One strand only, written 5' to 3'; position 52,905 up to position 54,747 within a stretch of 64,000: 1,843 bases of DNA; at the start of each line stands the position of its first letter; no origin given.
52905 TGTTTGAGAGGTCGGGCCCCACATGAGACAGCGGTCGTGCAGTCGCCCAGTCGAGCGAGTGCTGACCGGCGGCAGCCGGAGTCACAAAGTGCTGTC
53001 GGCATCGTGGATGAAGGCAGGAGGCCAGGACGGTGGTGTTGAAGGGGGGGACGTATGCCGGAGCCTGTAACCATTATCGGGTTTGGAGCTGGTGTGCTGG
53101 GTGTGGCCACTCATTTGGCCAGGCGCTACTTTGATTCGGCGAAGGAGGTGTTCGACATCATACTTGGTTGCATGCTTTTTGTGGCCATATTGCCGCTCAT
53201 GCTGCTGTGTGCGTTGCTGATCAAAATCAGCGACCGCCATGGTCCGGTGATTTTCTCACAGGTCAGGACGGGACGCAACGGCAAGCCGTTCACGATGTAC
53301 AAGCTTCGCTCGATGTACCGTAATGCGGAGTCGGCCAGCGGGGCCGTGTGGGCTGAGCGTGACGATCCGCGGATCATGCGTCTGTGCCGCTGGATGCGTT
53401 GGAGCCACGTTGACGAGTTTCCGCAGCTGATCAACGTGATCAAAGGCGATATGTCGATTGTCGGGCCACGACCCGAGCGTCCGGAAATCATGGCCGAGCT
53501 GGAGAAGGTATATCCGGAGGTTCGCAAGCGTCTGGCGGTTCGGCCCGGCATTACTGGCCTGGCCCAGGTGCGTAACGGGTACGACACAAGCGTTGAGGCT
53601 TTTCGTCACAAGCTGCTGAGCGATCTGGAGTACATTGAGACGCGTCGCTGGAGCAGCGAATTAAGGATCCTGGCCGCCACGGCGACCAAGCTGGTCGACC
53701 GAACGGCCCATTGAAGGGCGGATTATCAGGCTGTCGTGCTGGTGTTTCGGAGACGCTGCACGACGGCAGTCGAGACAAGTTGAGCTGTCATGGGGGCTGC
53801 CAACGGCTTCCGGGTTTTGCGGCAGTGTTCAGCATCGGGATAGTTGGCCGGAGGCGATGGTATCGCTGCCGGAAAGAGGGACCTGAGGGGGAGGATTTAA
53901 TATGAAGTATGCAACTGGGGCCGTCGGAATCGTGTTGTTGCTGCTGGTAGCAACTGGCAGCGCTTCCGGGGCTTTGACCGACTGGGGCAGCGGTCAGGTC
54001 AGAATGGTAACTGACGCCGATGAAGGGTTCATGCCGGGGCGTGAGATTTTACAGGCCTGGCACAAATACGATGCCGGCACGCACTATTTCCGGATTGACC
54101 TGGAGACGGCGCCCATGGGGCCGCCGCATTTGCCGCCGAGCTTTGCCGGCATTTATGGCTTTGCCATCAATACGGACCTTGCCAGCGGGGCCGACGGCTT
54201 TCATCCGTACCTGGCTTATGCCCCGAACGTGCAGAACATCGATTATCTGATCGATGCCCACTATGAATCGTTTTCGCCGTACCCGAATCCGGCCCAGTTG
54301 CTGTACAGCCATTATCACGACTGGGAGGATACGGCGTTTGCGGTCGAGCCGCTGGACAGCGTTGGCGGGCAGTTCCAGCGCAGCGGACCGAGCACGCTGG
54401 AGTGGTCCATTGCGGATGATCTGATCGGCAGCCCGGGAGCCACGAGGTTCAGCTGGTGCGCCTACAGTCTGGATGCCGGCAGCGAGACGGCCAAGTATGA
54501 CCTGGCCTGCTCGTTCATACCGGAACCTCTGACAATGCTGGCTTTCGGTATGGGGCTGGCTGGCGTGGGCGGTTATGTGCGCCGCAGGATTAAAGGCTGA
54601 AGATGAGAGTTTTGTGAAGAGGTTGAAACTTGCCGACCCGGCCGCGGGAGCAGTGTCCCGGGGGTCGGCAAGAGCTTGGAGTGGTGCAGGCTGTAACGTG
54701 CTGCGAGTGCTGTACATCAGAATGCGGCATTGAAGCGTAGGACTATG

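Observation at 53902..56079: Tandem pair of paralogous PEP-CTERM proteins with an uncharacterised ~200-aa domain, embedded between the priming sugar transferase and Wza-like exporter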

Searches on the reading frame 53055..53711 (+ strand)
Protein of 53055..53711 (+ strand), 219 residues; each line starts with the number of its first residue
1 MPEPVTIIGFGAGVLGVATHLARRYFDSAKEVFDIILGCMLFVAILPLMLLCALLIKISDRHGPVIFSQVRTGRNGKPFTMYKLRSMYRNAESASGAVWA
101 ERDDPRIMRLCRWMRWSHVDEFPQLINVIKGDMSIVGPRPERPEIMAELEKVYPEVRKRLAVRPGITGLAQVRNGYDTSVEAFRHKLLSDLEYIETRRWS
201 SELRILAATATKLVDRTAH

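Call 4: search_protein_families(library=pfam, proteins=[window:53055-53711:+], max_evalue=0.1)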
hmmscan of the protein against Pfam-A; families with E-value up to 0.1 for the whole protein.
window:53055-53711:+ (219 aa): 1 family
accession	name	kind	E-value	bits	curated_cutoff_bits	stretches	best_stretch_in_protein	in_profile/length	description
PF02397.22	Bac_transf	-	1e-58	198.2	27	1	30-214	1-178/179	Bacterial sugar transferase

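Call 5: search_protein_families(library=ncbifam, proteins=[window:53055-53711:+], max_evalue=0.1)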
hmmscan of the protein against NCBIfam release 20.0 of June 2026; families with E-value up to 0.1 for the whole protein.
window:53055-53711:+ (219 aa): 10 families
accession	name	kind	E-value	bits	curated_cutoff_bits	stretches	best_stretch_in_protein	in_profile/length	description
TIGR03025.1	EPS_sugtrans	subfamily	4.8e-71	240.3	295.55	1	17-216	245-441/445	exopolysaccharide biosynthesis polyprenyl glycosylphosphotransferase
TIGR03023.1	WcaJ_sugtrans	equivalog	1.6e-59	202.4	410.75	1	25-214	258-447/453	undecaprenyl-phosphate glucose phosphotransferase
TIGR03013.1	EpsB_2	subfamily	3e-55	188.1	393.35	1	28-206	253-429/443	TIGR03013 family XrtA/PEP-CTERM system glycosyltransferase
TIGR03022.1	WbaP_sugtrans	subfamily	8.6e-42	143.9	403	1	13-216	242-452/456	undecaprenyl-phosphate galactose phosphotransferase WbaP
NF041877.1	EPS_EpsZ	equivalog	2.6e-40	138.4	800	1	10-210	246-449/459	exopolysaccharide biosynthesis polyisoprenyl-phosphate hexose-1-phosphate transferase EpsZ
NF052601.1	undeca_RfbP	equivalog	1.3e-38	132.7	330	1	25-211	40-233/244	undecaprenyl-phosphate galactose phosphotransferase family protein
NF007518.0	PRK10124.1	equivalog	3.6e-35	121.6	684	1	30-205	274-449/464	undecaprenyl-phosphate glucose phosphotransferase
NF050817.1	PolSacchBiosHfsE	equivalog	3.1e-33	115.2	750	1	29-213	271-459/467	polysaccharide biosynthesis protein HfsE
NF011751.0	PRK15204.1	equivalog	6.5e-28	97.6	907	1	14-211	264-467/476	undecaprenyl-phosphate galactose phosphotransferase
NF045514.1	glycotran_HepC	equivalog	1.7e-20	73.2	140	1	25-140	112-211/220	heterocyst development glycosyltransferase HepC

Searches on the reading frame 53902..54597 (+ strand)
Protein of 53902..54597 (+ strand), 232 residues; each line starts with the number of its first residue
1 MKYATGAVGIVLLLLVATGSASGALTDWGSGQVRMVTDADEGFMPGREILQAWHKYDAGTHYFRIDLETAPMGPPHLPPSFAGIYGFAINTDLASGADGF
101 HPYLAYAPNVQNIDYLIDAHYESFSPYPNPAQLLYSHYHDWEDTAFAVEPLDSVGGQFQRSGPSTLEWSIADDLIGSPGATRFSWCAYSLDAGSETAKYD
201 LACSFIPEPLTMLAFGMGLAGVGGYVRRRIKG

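Call 4: search_protein_families(library=pfam, proteins=[window:53902-54597:+], max_evalue=0.1)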
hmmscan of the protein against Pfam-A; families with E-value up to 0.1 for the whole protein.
window:53902-54597:+ (232 aa): 1 family
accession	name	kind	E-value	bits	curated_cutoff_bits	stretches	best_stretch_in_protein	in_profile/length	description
PF07589.16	PEP-CTERM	-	0.00013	22.3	20.7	1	206-228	2-24/24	PEP-CTERM motif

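Call 5: search_protein_families(library=ncbifam, proteins=[window:53902-54597:+], max_evalue=0.1)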
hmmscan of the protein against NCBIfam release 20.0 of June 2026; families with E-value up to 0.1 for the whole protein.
window:53902-54597:+ (232 aa): 5 families
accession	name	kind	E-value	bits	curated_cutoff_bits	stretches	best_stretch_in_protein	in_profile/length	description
NF033554.9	floc_PepA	equivalog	0.0015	18.4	80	1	191-229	220-260/261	flocculation-associated PEP-CTERM protein PepA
NF041538.1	PEP_EDSA_1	subfamily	0.0016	18.1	100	1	196-229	275-307/307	EDSAP-1 family PEP-CTERM protein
NF038129.1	PEP_NF038129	equivalog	0.0017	18.2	65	1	182-229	143-194/194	NF038129 family PEP-CTERM protein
NF038125.1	PEP_CTERM_THxN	subfamily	0.0038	16.8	85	1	205-229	222-246/246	THxN family PEP-CTERM protein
TIGR02595.1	PEP_CTERM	domain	0.0041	17.9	16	1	206-229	1-22/24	PEP-CTERM sorting domain-containing protein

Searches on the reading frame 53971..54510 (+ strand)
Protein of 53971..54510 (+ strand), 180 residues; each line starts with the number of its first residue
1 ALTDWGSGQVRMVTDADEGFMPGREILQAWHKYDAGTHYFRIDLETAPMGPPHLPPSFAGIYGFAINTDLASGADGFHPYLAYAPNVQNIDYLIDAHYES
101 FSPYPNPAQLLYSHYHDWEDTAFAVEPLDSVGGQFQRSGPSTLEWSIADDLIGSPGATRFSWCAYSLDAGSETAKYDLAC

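Call 82: predict_structure(alignment_id=A5)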
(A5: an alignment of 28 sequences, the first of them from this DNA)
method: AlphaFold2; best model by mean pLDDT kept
length: 180 residues; sequences in the alignment: 28
mean_pLDDT: 87.9   pTM: 0.87
mean pLDDT of the five models: 87.9, 86.7, 86.1, 85.9, 84.9
residues with pLDDT >= 90: 117; 70-90: 44; 50-70: 19; < 50: 0
segments of 3 or more residues with pLDDT < 50: none
pLDDT, mean of each block of 10 residues (from residue 1): 95 95 95 96 89 74 92 82 87 88 62 91 94 95 96 80 89 83
secondary structure, 60 per line:
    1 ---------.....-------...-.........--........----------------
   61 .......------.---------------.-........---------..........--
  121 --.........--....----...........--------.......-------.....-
elements in order: E10-14 E26-34 E37-44 E61-67 E92-99 E109-118 E123-127 H128-131 E134-137 E142-148 H149-152 E161-167 E175-179

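Call 84: fold_search(model_id=the predicted structure, library=pdb)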
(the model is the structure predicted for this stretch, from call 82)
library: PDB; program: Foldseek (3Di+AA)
matches with E <= 10: 914; with E <= 0.001: 0
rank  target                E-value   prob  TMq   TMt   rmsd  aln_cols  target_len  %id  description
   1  2ivf_C                3.4e-03  0.99  0.43  0.38   7.2       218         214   10  Ethylbenzene dehydrogenase from Aromatoleum aromaticum (released 2006-09-14)
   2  4x7c_C                2.0e-02  0.60  0.26  0.34  11.8       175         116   13  Crystal structure of Saga-2006 GII.4 P domain in complex with Nano-85 (released 2014-12-31)
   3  7xl1_A                3.4e-02  0.72  0.28  0.38  14.9       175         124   11  Crystal structure of chimeric 7D12-Vob nanobody at 1.65 Angstrom (released 2022-11-09)
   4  1ug9                  4.0e-02  0.92  0.39  0.09  10.9       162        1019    6  Crystal Structure of Glucodextranase from Arthrobacter globiformis I42 (released 2003-12-09)
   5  9v0p_D                4.3e-02  0.66  0.29  0.39  14.4       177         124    7  Cryo-EM structure of RSV pre-F in complex with antibody CNR2053 (released 2025-12-31)
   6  1i82_A                4.5e-02  0.91  0.42  0.41   6.9       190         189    9  FAMILY 9 CARBOHYDRATE-BINDING MODULE FROM THERMOTOGA MARITIMA XYLANASE 10A WITH CELLOBIOSE (released 2001-06-13)
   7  7rxc_N                4.8e-02  0.51  0.26  0.34  14.5       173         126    9  CryoEM structure of KDELR with Legobody (released 2021-10-06)
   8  7lvu_B                5.3e-02  0.60  0.28  0.38  14.5       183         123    9  Structure of RSV F-directed VHH Cl184 (released 2021-03-24)
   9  9atr_E                5.6e-02  0.57  0.27  0.35  12.7       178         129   10  local refinement of XBB.1.5 spike/Nanosota-8 complex (released 2025-08-27)
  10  8oo1_B                5.9e-02  0.63  0.29  0.39  12.3       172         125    9  Wide inward-open liganded UraA in complex with a conformation-selective synthetic nanobody (released 2024-04-10)
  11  7klw_B                6.2e-02  0.63  0.29  0.41  11.9       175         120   10  Crystal structure of synthetic nanobody (Sb45+Sb68) complexes with SARS-CoV-2 receptor binding domain (released 2021-02-03)
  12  7lo8_H                6.6e-02  0.57  0.29  0.24  14.2       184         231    8  NorA in complex with Fab36 (released 2022-04-20)
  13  7zkz_C                6.6e-02  0.47  0.26  0.36  15.0       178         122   12  Crystal structure of cystinosin from Arabidopsis thaliana bound to two nanobodies (released 2022-08-31)
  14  9n6e_A                6.9e-02  0.54  0.27  0.37  14.3       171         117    9  L9-targeting immunogen bound to three copies of L9 Fab (released 2025-12-10)
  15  6k2i_MODEL_1_A        6.9e-02  0.54  0.27  0.35  13.2       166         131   10  Solution structure of camelid nanobody Nb11 against aflatoxin B1 (released 2019-06-05)
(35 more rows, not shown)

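Call 89: search_solved_structures(query=A5, max_evalue=10, show_alignments=3)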
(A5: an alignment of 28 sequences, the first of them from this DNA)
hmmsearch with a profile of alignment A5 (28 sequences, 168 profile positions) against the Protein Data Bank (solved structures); distinct sequences matched with E-value up to 10: 1.
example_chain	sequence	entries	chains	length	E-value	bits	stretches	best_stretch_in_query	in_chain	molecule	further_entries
5t7a_A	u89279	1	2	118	0.56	13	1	68-154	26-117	BH0236 protein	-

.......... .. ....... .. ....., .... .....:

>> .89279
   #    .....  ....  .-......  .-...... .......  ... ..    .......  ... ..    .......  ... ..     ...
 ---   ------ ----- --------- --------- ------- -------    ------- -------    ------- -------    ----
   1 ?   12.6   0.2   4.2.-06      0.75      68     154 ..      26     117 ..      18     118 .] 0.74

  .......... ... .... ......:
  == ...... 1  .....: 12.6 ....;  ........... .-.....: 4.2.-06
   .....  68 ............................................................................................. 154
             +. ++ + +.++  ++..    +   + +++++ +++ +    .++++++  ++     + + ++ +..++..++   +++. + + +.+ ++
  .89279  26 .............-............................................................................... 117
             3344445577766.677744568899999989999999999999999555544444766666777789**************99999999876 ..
